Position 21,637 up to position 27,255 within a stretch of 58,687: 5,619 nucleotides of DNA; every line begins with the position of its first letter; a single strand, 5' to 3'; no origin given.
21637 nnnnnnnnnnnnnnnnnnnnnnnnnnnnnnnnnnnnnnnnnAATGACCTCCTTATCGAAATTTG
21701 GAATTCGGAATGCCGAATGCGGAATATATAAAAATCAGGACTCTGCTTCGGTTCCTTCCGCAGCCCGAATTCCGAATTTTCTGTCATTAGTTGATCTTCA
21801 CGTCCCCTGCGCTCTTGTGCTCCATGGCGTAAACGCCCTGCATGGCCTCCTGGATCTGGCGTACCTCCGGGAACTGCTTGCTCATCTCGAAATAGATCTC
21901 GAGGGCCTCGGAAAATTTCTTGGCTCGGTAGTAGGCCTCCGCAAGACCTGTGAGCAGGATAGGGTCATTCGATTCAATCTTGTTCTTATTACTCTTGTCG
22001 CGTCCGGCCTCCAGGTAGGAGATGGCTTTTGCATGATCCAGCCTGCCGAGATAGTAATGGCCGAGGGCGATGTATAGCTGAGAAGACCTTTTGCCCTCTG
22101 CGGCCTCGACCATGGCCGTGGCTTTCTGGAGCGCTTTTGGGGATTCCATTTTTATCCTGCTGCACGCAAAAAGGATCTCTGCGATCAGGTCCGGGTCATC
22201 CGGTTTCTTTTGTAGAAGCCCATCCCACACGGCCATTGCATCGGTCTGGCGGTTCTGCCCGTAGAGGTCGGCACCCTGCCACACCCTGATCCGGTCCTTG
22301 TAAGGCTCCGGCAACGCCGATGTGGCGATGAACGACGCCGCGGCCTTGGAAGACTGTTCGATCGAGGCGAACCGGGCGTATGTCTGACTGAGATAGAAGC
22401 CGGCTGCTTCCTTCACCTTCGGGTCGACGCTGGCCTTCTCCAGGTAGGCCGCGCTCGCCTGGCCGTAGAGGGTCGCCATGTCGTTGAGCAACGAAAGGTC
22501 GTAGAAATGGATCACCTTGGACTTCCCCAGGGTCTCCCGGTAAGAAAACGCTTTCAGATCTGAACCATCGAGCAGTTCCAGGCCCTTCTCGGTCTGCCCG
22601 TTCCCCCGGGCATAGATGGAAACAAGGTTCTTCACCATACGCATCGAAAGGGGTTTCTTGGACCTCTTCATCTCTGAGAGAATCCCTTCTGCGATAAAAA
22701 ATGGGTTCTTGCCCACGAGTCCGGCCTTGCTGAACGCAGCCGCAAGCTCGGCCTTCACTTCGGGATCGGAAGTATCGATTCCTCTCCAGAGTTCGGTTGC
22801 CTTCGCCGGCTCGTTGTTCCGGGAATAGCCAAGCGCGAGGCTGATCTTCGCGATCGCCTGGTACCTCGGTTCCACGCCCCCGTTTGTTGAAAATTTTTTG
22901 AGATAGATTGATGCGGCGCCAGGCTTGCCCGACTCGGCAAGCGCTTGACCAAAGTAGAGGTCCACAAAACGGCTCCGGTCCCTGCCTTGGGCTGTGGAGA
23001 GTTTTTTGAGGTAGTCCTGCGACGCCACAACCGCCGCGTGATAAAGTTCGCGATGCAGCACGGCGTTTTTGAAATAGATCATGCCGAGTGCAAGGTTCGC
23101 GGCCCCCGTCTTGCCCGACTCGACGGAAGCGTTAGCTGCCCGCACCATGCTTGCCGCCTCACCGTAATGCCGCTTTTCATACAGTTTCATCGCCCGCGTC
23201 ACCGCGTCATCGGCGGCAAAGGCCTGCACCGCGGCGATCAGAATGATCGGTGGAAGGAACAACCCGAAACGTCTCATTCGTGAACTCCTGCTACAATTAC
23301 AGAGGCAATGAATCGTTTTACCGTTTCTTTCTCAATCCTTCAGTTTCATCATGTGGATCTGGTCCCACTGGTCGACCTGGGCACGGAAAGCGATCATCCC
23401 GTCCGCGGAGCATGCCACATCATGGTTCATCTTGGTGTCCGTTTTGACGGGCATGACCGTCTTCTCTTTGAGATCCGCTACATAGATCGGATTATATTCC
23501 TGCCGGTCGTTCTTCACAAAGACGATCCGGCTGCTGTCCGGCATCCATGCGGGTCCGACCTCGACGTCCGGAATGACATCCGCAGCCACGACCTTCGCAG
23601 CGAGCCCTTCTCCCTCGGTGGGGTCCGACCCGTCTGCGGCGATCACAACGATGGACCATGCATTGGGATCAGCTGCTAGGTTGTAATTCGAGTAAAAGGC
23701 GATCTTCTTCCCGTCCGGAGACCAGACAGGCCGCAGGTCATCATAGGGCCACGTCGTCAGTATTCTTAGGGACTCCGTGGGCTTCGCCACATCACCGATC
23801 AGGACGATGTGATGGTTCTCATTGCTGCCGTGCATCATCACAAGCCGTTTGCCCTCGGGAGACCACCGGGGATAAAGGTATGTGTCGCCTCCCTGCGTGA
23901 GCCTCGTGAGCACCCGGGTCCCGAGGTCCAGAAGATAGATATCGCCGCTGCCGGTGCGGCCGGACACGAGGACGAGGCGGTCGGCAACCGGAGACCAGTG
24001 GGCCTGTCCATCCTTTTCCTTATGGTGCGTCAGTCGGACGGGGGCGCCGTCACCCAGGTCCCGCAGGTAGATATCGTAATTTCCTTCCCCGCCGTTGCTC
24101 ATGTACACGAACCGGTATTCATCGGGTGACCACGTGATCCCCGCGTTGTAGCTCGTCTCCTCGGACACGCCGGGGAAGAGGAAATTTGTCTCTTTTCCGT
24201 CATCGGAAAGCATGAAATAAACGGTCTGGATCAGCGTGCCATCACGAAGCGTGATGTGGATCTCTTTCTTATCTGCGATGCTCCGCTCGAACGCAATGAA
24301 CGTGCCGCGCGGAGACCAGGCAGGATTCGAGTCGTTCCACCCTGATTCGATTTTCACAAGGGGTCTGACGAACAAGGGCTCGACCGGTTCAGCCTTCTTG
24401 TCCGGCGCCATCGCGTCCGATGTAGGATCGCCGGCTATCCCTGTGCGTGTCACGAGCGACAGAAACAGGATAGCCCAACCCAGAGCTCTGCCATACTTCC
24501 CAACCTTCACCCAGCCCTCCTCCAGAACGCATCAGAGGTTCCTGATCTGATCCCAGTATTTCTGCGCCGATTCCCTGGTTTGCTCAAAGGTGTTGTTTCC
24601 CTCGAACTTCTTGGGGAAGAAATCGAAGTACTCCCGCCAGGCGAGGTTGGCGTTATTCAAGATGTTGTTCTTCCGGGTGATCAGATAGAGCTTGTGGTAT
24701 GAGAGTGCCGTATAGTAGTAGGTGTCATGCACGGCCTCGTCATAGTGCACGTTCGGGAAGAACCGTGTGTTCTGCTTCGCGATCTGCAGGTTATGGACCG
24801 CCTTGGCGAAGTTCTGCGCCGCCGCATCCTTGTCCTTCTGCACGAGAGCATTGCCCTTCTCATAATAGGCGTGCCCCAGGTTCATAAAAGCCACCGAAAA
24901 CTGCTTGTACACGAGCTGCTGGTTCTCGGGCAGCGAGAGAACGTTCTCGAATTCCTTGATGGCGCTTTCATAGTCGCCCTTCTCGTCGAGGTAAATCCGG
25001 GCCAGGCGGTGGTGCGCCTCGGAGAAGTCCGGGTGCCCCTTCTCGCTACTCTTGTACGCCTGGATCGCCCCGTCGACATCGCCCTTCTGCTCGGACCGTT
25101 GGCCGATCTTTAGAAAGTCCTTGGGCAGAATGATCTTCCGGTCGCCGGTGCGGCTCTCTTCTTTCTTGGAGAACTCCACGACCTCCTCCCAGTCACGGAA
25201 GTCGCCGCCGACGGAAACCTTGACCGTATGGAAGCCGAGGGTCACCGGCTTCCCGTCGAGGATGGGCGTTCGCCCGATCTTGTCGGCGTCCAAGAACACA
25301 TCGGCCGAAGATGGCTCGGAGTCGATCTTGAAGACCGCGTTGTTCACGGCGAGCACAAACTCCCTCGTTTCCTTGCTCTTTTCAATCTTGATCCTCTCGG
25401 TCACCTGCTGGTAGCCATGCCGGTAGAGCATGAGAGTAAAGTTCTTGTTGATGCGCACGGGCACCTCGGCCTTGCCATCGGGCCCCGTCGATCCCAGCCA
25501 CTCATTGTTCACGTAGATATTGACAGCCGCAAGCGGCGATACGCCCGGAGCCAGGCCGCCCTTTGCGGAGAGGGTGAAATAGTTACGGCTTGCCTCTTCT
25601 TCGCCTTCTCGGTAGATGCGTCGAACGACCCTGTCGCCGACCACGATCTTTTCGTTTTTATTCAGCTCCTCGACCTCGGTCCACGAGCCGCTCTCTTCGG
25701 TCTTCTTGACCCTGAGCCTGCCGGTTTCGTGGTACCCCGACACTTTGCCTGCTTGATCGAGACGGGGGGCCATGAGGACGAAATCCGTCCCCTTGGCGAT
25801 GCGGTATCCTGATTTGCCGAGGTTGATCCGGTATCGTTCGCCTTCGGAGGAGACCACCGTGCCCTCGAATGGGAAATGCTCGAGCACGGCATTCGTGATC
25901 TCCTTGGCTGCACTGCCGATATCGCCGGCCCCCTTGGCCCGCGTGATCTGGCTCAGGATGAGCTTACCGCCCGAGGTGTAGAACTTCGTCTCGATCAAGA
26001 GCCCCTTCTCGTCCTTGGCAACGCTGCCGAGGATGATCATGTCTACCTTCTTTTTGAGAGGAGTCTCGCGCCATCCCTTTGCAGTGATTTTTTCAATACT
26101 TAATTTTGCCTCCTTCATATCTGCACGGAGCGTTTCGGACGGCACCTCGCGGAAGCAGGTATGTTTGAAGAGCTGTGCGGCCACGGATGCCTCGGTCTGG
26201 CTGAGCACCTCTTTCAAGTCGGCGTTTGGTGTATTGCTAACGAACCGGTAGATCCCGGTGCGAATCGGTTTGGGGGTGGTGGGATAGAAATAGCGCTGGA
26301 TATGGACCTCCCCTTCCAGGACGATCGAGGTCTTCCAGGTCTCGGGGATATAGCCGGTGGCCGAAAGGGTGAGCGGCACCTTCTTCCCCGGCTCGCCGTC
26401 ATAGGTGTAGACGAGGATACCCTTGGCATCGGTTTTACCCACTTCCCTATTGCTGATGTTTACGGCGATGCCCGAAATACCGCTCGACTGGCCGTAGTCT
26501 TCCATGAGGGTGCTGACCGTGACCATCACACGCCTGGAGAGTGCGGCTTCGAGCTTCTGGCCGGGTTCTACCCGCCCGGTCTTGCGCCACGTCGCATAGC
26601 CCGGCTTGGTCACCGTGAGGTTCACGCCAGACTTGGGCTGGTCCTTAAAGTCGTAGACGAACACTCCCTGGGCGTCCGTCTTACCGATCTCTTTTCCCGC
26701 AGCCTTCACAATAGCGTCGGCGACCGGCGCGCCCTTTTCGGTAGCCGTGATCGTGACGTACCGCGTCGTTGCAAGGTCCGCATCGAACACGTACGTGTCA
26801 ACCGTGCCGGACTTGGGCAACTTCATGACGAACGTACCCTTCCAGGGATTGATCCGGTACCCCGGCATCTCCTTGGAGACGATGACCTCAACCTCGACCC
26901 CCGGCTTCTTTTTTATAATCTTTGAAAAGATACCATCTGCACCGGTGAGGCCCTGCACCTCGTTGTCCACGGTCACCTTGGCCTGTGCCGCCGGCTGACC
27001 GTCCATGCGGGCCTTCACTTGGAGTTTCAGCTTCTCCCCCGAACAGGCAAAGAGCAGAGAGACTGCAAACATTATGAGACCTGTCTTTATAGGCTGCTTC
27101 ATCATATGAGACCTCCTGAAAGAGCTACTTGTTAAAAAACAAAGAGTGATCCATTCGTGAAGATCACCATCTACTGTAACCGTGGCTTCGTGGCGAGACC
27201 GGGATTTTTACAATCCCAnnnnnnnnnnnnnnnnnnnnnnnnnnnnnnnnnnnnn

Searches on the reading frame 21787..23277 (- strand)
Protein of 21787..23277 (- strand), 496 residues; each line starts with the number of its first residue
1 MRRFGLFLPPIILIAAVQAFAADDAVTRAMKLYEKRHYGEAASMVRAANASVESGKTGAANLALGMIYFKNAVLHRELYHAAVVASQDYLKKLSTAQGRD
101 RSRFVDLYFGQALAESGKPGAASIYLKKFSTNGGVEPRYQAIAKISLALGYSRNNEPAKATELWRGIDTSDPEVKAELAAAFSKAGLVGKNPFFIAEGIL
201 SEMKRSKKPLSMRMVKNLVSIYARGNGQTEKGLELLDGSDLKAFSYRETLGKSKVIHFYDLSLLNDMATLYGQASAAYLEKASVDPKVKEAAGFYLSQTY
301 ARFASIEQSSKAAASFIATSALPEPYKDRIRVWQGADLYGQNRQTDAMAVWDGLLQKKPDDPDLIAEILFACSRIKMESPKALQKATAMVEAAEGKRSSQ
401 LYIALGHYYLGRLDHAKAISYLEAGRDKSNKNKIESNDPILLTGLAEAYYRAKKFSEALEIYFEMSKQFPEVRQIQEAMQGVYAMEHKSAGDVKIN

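Call 15: search_protein_families(library=pfam, proteins=[window:21787-23277:-], max_evalue=0.00001)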
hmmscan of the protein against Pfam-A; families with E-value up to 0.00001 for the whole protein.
window:21787-23277:- (496 aa): 1 family
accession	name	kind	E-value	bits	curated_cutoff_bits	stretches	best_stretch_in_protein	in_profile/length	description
PF13428.12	TPR_14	-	1.3e-09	38.2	23.5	0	442-478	4-40/44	Tetratricopeptide repeat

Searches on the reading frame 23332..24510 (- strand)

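Call 15: search_protein_families(library=pfam, proteins=[window:23332-24510:-], max_evalue=0.00001)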
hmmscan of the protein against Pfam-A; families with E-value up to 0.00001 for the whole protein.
window:23332-24510:- (392 aa): 2 families
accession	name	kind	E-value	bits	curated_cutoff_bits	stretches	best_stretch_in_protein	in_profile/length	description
PF07676.18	PD40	-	2.9e-26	91.3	20.9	1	249-275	2-28/38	WD40-like Beta Propeller Repeat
PF00930.27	DPPIV_N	-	4.7e-16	58.9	22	0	245-350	30-136/354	Dipeptidyl peptidase IV (DPP IV) N-terminal region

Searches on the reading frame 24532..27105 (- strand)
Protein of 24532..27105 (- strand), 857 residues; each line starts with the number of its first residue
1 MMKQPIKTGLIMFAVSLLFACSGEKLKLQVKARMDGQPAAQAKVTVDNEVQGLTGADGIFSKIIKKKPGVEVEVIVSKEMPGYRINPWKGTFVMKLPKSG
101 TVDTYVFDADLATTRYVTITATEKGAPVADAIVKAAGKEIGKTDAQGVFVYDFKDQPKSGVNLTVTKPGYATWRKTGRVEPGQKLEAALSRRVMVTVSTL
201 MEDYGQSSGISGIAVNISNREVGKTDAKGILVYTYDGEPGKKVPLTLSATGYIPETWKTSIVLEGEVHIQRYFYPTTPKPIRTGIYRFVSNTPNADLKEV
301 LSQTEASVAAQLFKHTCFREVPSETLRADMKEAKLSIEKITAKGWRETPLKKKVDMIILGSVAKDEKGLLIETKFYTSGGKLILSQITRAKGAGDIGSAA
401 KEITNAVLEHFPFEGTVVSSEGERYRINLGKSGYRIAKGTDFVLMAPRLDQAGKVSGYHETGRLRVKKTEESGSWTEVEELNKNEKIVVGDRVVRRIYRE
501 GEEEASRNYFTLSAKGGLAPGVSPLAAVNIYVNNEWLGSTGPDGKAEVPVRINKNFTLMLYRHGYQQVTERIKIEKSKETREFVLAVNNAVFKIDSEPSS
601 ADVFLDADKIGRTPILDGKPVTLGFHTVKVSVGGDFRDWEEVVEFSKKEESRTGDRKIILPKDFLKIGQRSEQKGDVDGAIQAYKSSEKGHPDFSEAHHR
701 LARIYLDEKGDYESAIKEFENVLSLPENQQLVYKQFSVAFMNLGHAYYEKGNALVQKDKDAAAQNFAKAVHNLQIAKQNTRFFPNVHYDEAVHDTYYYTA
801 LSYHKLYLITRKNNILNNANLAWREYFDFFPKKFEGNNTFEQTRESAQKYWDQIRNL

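Call 15: search_protein_families(library=pfam, proteins=[window:24532-27105:-], max_evalue=0.00001)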
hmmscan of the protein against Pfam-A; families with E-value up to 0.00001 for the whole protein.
window:24532-27105:- (857 aa): 7 families
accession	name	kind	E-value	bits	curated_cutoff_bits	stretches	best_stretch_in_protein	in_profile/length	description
PF08308.17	PEGA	-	1.9e-12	47.4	20.8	0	593-650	5-60/71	PEGA domain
PF13620.12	CarboxypepD_reg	-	5.1e-09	36.8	32.3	0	118-186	5-76/82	Carboxypeptidase regulatory-like domain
PF13715.12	CarbopepD_reg_2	-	1.2e-07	32.1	32.2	0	523-585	12-76/88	CarboxypepD_reg-like domain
PF13414.12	TPR_11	-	1.7e-06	28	26.8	0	673-706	6-39/42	TPR repeat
PF25058.1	ARM_TT21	-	3.3e-06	27.6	27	0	673-720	106-153/155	Tetratricopeptide repeat protein 21 ARM repeat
PF13432.12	TPR_16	-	7.2e-06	26.8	32.7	0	668-720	4-54/65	Tetratricopeptide repeat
PF14559.12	TPR_19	-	7.2e-06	26.7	25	0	673-723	3-52/68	Tetratricopeptide repeat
